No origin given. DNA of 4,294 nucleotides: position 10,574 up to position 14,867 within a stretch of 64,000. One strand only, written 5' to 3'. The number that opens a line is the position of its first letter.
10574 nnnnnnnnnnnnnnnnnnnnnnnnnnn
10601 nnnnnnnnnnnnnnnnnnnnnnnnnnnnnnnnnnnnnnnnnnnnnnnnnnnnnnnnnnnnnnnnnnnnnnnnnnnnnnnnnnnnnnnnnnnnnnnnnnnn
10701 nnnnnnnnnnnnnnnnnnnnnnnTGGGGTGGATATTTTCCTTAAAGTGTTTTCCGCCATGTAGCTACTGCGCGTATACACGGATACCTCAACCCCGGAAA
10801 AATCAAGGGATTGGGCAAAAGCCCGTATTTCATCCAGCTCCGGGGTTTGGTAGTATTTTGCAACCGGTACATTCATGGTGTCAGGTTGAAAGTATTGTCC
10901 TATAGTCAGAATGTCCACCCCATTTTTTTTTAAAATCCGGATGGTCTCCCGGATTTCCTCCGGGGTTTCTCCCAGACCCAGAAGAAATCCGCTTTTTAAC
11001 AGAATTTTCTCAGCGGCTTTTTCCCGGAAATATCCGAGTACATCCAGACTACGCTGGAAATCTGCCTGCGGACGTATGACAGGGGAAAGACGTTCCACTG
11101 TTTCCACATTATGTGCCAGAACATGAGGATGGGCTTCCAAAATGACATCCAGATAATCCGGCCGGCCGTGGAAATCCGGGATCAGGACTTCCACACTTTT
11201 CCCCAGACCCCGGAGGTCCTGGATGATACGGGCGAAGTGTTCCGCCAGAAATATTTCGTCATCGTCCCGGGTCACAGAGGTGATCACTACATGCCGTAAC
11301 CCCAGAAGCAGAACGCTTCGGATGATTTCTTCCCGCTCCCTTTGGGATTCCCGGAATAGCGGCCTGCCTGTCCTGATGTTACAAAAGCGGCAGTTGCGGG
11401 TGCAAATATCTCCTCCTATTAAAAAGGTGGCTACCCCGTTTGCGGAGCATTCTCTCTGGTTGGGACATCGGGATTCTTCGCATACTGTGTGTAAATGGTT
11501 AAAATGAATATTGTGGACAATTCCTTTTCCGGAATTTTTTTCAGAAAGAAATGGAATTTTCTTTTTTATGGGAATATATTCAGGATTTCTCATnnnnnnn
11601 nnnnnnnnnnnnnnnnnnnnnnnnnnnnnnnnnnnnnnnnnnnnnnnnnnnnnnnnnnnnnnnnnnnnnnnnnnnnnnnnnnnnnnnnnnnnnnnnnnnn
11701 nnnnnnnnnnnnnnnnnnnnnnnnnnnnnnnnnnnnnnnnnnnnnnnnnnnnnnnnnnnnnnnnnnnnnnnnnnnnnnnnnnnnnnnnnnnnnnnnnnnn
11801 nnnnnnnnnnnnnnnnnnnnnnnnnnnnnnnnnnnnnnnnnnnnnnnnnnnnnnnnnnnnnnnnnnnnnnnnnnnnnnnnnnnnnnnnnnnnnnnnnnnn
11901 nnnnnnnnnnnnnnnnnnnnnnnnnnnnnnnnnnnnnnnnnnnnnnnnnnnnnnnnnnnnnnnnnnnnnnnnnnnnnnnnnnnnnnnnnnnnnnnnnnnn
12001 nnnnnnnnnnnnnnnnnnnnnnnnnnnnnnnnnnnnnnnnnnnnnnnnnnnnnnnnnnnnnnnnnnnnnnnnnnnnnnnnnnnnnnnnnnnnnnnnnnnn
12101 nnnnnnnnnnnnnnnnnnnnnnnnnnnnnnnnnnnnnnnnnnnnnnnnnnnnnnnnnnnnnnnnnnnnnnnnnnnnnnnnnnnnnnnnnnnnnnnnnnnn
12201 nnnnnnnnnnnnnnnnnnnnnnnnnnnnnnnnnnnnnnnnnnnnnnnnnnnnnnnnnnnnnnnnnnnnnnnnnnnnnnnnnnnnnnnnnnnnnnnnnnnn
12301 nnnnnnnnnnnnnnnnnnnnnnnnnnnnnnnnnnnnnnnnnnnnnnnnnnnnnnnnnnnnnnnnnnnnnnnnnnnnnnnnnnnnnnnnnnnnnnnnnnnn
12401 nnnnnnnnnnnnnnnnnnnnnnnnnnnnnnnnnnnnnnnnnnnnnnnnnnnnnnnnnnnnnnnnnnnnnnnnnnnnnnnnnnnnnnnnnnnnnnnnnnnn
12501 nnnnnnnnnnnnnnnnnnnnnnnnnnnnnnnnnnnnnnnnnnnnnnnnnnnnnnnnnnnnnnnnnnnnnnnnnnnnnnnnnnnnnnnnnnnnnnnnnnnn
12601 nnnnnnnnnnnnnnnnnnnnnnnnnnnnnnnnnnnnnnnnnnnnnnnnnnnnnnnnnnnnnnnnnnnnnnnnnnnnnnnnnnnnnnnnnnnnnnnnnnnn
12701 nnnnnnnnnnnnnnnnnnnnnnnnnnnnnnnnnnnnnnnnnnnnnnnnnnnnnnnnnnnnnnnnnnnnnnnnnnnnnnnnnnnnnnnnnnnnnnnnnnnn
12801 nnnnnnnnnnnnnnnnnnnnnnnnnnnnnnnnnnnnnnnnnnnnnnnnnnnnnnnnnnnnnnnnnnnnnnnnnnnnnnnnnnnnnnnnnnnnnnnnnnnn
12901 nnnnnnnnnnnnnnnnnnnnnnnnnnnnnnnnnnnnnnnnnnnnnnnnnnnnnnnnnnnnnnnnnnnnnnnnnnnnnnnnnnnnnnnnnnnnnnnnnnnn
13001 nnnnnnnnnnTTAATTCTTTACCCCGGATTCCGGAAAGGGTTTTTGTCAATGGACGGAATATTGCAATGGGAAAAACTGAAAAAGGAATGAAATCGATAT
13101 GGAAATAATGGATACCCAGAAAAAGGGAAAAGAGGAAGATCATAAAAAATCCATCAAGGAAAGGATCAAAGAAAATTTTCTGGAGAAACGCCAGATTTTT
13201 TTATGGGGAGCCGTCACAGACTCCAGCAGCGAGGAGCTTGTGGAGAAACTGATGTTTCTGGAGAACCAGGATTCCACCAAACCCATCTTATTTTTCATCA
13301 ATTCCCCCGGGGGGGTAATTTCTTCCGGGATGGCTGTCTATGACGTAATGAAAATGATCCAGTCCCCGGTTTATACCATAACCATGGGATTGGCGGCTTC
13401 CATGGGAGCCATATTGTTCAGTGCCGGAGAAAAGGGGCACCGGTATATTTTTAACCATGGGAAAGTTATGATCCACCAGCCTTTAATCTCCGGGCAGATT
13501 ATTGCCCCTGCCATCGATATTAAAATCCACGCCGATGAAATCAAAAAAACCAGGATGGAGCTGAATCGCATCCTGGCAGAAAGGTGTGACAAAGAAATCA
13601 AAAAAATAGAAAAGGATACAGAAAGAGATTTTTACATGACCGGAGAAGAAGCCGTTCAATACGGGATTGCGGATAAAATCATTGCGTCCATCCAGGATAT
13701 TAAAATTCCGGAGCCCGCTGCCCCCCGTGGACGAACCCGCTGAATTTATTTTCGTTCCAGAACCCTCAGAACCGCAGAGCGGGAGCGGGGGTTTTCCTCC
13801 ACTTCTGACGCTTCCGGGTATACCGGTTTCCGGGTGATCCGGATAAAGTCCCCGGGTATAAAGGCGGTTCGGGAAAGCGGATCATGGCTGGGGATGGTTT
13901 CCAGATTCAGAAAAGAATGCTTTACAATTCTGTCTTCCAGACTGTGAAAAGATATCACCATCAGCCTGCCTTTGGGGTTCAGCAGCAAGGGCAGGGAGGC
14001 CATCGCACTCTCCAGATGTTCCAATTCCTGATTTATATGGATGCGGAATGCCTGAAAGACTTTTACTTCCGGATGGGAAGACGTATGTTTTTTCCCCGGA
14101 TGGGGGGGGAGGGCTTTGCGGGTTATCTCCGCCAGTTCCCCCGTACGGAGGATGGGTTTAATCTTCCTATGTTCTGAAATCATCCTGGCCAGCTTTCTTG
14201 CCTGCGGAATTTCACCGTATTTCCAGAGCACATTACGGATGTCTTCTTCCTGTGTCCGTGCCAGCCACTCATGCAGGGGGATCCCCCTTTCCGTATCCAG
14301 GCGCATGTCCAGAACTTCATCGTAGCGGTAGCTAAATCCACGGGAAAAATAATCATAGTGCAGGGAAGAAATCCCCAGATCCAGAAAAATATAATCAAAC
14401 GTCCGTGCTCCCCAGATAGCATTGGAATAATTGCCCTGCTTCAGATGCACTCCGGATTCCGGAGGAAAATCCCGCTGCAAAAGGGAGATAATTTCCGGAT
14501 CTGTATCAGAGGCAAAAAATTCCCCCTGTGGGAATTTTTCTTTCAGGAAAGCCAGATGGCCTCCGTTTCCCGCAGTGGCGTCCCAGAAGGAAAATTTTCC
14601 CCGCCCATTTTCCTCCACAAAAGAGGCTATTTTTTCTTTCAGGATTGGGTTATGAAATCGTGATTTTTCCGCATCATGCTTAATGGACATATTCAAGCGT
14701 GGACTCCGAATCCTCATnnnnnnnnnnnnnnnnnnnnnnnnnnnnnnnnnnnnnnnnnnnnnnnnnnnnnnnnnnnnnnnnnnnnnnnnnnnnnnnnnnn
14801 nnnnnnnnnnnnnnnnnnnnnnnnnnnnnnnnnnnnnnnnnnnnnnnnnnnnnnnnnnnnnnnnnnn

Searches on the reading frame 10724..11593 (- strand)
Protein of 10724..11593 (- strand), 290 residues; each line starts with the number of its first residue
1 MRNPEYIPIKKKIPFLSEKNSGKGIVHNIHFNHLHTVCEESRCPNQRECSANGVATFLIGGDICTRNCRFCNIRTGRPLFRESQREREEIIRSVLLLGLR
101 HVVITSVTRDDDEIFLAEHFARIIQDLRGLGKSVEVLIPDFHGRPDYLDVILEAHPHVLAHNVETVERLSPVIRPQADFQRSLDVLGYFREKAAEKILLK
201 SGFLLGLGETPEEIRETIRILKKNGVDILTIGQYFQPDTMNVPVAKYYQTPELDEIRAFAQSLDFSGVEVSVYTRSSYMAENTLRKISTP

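Call 77: search_protein_families(library=pfam, proteins=[window:10724-11593:-], max_evalue=0.001)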
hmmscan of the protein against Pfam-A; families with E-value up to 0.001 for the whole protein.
window:10724-11593:- (290 aa): 1 family
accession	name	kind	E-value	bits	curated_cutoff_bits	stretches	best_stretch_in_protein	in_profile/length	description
PF04055.27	Radical_SAM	-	3.5e-19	70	29.5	1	61-219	4-164/166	Radical SAM superfamily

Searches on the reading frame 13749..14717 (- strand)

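Call 75: search_protein_families(library=pfam, proteins=[window:13749-14717:-], max_evalue=0.0001)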
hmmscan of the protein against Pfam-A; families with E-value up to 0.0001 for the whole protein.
window:13749-14717:- (323 aa): 1 family
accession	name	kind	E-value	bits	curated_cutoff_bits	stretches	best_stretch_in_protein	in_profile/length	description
PF01795.25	Methyltransf_5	-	1.8e-77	261.3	27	1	21-322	3-308/309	MraW methylase family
